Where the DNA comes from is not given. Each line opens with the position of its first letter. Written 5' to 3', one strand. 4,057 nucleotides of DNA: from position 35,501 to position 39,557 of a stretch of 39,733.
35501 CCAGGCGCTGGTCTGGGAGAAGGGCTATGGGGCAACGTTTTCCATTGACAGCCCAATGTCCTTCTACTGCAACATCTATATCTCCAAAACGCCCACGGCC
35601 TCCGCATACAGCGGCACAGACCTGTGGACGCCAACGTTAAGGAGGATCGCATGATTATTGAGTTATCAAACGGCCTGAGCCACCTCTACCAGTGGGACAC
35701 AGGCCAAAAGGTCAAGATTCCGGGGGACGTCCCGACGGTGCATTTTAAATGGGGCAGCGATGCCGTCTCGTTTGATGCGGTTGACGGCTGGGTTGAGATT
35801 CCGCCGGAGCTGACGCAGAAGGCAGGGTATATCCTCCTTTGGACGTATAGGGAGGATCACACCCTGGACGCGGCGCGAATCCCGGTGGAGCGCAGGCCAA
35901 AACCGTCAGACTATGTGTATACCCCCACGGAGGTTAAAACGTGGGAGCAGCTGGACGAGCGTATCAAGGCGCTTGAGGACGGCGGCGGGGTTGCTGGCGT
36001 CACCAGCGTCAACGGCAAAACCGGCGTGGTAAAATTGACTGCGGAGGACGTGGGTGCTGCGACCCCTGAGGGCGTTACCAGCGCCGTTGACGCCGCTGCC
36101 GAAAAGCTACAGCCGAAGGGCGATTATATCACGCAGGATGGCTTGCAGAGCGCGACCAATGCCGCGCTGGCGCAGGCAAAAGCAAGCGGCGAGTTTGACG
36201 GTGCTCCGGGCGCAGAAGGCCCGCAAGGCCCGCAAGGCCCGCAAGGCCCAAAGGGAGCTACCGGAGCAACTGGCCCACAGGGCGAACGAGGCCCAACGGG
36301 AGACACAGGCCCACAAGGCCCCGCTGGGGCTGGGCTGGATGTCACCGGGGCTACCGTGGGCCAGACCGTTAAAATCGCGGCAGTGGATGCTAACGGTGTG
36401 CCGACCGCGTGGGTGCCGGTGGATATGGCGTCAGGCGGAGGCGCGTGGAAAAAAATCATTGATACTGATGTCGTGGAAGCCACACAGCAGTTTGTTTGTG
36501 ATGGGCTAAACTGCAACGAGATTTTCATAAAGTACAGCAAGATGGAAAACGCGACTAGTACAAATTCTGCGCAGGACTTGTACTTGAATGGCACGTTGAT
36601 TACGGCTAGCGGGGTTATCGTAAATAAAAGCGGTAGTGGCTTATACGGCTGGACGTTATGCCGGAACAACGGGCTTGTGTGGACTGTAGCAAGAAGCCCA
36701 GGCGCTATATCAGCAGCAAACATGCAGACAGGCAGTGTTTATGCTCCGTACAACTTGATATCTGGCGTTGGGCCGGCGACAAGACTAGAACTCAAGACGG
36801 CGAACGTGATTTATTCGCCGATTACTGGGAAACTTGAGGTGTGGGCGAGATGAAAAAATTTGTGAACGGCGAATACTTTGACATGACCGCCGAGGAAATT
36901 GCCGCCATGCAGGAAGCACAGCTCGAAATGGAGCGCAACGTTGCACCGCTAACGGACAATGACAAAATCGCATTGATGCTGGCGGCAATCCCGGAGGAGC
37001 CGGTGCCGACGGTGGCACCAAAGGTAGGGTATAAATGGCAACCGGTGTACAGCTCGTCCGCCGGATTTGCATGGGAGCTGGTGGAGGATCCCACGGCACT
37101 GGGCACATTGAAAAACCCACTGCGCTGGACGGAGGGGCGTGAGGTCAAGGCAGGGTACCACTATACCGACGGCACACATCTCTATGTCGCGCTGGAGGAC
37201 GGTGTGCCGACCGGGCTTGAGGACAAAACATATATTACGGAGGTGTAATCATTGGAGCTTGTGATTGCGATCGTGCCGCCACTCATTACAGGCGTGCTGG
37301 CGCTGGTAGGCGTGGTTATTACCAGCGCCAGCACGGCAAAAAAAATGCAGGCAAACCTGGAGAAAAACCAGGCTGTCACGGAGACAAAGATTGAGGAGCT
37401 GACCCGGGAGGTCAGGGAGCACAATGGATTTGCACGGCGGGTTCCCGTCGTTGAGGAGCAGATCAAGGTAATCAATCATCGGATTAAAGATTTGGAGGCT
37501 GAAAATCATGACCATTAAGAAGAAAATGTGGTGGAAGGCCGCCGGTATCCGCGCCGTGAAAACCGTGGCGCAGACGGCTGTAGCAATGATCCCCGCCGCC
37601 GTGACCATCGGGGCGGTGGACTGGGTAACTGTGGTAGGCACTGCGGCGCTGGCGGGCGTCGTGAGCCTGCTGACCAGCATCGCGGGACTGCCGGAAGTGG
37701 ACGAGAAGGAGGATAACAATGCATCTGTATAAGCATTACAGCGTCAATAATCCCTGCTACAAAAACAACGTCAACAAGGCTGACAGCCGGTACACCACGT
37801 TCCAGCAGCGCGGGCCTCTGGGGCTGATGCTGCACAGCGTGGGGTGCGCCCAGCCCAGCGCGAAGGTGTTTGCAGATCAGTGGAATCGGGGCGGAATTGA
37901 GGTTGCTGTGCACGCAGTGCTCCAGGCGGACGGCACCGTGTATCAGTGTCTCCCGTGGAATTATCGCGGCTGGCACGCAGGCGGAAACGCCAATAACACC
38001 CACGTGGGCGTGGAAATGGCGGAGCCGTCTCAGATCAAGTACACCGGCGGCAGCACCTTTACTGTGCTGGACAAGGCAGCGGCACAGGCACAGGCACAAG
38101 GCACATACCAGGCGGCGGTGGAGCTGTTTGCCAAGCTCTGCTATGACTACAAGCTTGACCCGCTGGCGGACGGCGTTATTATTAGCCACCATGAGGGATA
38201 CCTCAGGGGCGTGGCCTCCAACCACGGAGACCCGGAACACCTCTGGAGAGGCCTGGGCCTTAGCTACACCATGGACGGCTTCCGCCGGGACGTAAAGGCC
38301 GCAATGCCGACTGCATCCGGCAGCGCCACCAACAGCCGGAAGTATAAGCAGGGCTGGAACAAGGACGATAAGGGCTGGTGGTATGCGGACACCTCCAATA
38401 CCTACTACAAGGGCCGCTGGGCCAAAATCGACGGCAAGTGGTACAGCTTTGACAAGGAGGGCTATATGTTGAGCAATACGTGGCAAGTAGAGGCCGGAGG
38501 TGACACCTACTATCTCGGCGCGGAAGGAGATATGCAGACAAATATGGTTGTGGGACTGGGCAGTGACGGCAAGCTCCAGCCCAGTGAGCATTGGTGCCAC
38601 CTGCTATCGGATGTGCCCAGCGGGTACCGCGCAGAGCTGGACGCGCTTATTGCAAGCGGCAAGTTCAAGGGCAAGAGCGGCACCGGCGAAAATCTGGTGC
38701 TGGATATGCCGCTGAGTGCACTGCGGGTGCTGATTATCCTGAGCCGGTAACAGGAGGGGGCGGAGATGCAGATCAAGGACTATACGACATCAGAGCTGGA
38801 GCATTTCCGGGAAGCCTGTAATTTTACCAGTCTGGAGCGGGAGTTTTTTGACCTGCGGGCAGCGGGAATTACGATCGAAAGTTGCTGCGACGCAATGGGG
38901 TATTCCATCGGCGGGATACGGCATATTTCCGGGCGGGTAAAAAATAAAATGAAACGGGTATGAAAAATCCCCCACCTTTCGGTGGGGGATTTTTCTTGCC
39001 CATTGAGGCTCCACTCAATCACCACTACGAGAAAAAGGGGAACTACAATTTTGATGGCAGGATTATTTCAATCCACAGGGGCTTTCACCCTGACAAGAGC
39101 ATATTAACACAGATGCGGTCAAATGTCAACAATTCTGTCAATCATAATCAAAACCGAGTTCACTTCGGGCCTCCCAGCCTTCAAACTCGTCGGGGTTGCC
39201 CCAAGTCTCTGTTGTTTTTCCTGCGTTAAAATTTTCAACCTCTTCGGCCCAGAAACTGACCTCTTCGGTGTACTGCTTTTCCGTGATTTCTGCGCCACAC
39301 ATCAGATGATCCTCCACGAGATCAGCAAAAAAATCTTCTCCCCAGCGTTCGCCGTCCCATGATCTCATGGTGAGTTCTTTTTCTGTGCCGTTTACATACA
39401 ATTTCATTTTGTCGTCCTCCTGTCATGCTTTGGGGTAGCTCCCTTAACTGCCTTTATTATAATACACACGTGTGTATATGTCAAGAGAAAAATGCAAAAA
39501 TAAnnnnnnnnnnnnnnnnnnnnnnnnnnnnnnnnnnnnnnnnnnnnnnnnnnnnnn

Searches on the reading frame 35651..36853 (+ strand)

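Call 15: search_protein_families(library=phrogs, proteins=[window:35651-36853:+], max_evalue=0.001)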
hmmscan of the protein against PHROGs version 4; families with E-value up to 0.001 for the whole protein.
window:35651-36853:+ (400 aa): 23 families
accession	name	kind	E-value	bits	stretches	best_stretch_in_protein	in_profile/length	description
phrog_819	-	tail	7.5e-15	55.2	1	149-238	612-687/1024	tail protein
phrog_366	-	tail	5.8e-12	46.8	1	130-227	259-361/474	tail fiber protein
phrog_8745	-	tail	3.8e-10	38.7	1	183-227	1406-1450/1803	tail fiber protein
phrog_10972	-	tail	2.9e-09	37.9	1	156-227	135-203/343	tail fiber protein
phrog_3890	-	tail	1.1e-08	32.9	1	182-228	1894-1940/3453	straight fibre tail protein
phrog_17587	-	tail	2.7e-08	33.7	1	163-249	375-445/641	tail fiber protein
phrog_6320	-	tail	1.1e-07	32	1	183-227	103-210/745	tail fiber protein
phrog_18350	-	tail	1.2e-07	32.6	1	117-241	94-215/253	tail fiber protein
phrog_5073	-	tail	1.6e-07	31.7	1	184-226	276-342/519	tail fiber protein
phrog_3904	-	tail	1.7e-06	27.6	1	141-235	725-819/1086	tail fiber protein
phrog_3449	-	tail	2e-06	27.3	1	188-245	37-94/549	tail collar protein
phrog_4013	-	unknown function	2.7e-06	27.4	0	175-288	97-206/659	-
phrog_1806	-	tail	1e-05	26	1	113-227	118-228/276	collagen like minor tail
phrog_32123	-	unknown function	1.1e-05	25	1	170-233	235-299/532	-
phrog_28171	-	unknown function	1.5e-05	24.8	1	105-194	54-139/476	-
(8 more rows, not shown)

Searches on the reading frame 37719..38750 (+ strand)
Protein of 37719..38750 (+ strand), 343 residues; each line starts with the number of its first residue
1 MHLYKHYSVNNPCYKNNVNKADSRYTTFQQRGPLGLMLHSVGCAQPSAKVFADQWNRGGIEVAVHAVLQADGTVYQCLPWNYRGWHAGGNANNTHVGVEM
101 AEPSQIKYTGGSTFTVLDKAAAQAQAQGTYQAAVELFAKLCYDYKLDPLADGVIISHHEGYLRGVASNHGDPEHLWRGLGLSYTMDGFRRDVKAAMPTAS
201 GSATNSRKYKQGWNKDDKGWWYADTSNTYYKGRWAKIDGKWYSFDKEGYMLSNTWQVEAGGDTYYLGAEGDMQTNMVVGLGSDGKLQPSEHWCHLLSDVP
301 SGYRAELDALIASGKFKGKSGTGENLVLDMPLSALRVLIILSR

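Call 15: search_protein_families(library=phrogs, proteins=[window:37719-38750:+], max_evalue=0.001)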
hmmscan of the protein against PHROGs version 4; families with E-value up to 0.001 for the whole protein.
window:37719-38750:+ (343 aa): 16 families
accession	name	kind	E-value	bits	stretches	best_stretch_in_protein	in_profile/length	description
phrog_1794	-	lysis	2.7e-33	116.8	1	7-247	28-255/336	amidase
phrog_5182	-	lysis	2e-23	84.5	1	4-213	12-209/321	endolysin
phrog_15001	-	lysis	1.4e-22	81.3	1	1-206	15-208/367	endolysin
phrog_7854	-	lysis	3e-19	70.7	1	203-275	83-154/304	endolysin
phrog_1110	-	lysis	3.3e-18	67.1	1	37-288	26-247/301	endolysin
phrog_2338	-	lysis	5.2e-13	50.1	1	34-228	29-212/346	endolysin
phrog_1493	-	lysis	1.1e-12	48.8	1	47-227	50-200/394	endolysin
phrog_6745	-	lysis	1.4e-12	48.1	1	199-279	216-292/396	endolysin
phrog_670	-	lysis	3.3e-08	33.9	1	70-237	152-306/596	endolysin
phrog_38078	-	unknown function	1.9e-07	31.6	1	208-280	294-369/423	-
phrog_7698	-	lysis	2.2e-07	32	1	35-161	27-132/316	endolysin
phrog_833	-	lysis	2.4e-06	28.5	1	70-232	66-224/294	endolysin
phrog_35892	-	unknown function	1.4e-05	24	1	197-272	1110-1180/1181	-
phrog_9611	-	lysis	3e-05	24.7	1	63-158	57-139/246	endolysin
phrog_31359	-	unknown function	0.00055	20.5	1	203-277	45-115/260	-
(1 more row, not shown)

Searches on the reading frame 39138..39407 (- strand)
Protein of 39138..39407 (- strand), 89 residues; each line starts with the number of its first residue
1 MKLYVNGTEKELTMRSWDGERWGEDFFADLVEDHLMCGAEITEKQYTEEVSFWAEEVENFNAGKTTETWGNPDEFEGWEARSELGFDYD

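Call 5: search_protein_families(library=pfam, proteins=[window:39138-39407:-], max_evalue=1)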
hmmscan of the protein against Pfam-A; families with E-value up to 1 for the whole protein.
window:39138-39407:- (89 aa): 1 family
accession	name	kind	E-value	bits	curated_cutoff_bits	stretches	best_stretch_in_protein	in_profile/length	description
PF10708.14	DUF2510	-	0.015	15.5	24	1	11-25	11-25/35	Protein of unknown function (DUF2510)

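Call 6: search_protein_families(library=phrogs, proteins=[window:39138-39407:-], max_evalue=1)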
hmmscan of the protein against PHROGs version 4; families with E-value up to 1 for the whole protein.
window:39138-39407:- (89 aa): 0 families

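Call 7: search_protein_families(library=padloc, proteins=[window:39138-39407:-], max_evalue=1)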
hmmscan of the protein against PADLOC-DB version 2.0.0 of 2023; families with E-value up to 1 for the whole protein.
window:39138-39407:- (89 aa): 0 families

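Call 52: search_protein_families(library=ncbifam, proteins=[window:39138-39407:-], max_evalue=0.1)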
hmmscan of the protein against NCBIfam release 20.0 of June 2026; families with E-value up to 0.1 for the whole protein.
window:39138-39407:- (89 aa): 0 families

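Call 62: find_homologous_proteins(query=window:39138-39407:-, max_evalue=0.001)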
Query window:39138-39407:- (89 aa): 11 proteins with E <= 0.001 among 11 candidates.
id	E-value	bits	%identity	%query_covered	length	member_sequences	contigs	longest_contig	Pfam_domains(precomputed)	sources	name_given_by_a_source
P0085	2.3e-54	200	100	100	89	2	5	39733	-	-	-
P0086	1.8e-52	194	97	100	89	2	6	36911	-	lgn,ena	-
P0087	1.0e-49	185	92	100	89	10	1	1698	-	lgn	-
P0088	8.3e-47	175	90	99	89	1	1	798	-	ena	-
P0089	1.8e-42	161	81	100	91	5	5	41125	-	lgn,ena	-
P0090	1.2e-39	153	75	100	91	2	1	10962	-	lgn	-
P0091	1.3e-38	149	75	100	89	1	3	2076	-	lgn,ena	-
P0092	5.6e-35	137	72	100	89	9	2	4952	-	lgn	-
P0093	2.2e-34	136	97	71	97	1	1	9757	-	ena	-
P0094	5.7e-34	134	71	100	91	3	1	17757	-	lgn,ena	-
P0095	2.4e-33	132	70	100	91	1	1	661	-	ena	-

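Call 77: predict_structure(alignment_id=A4)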
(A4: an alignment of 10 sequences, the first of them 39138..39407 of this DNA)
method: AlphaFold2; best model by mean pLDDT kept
length: 89 residues; sequences in the alignment: 10
mean_pLDDT: 74.9   pTM: 0.67
mean pLDDT of the five models: 74.9, 73.4, 69.9, 64.6, 62.1
residues with pLDDT >= 90: 0; 70-90: 57; 50-70: 32; < 50: 0
segments of 3 or more residues with pLDDT < 50: none
pLDDT, mean of each block of 10 residues (from residue 1): 82 68 61 63 86 87 82 70 74
secondary structure, 60 per line:
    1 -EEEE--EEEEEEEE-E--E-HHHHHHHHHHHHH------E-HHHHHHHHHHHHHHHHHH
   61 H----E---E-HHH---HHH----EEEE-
elements in order: E2-5 E8-15 H22-34 H43-61 E85-88

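Call 80: fold_search(model_id=the predicted structure, library=pdb)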
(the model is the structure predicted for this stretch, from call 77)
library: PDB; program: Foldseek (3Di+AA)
matches with E <= 10: 9; with E <= 0.001: 0
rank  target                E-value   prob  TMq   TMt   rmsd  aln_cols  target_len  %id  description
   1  5o6i_F                2.7e+00  0.03  0.24  0.15   7.2        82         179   16  Structures and dynamics of mesophilic variants from the homing endonuclease I-DmoI (released 2017-12-06)
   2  5akm_K                4.2e+00  0.02  0.24  0.15   7.2        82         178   16  THE CRYSTAL STRUCTURE OF I-DMOI G20S IN COMPLEX WITH ITS TARGET DNA IN THE PRESENCE OF 2MM MG (released 2015-06-17)
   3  5a0w_D                4.2e+00  0.02  0.24  0.14   7.2        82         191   16  THE CRYSTAL STRUCTURE OF I-DMOI E117A IN COMPLEX WITH ITS TARGET DNA AND IN THE PRESENCE OF 2MM MN (released 2016-05-11)
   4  9p6a_A                7.6e+00  0.02  0.15  0.08   5.7        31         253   13  The catalytic domain of MEKK2 in complex with ponatinib (released 2025-11-26)
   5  5akm_F                8.7e+00  0.01  0.22  0.13   6.7        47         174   19  THE CRYSTAL STRUCTURE OF I-DMOI G20S IN COMPLEX WITH ITS TARGET DNA IN THE PRESENCE OF 2MM MG (released 2015-06-17)
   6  5akn_A                8.7e+00  0.01  0.21  0.13   6.6        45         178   20  THE CRYSTAL STRUCTURE OF I-DMOI Q42AK120M IN COMPLEX WITH ITS TARGET DNA NICKED IN THE non-CODING STRAND B AND IN THE  (released 2015-06-17)
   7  8g6c_B                9.3e+00  0.04  0.33  0.15   5.1        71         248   11  GTP Cyclohydrolase-IB with manganese (released 2024-02-21)
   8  6lcj_A                9.9e+00  0.03  0.15  0.03   6.1        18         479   28  TtGalA, alpha-galactosidase from Thermus thermopilus in apo form (released 2020-07-01)
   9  4ut0_K                9.9e+00  0.01  0.20  0.12   6.7        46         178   17  THE CRYSTAL STRUCTURE OF I-DMOI IN COMPLEX WITH ITS TARGET DNA AT 10 DAYS INCUBATION IN 5MM MN (STATE 7) (released 2014-12-17)
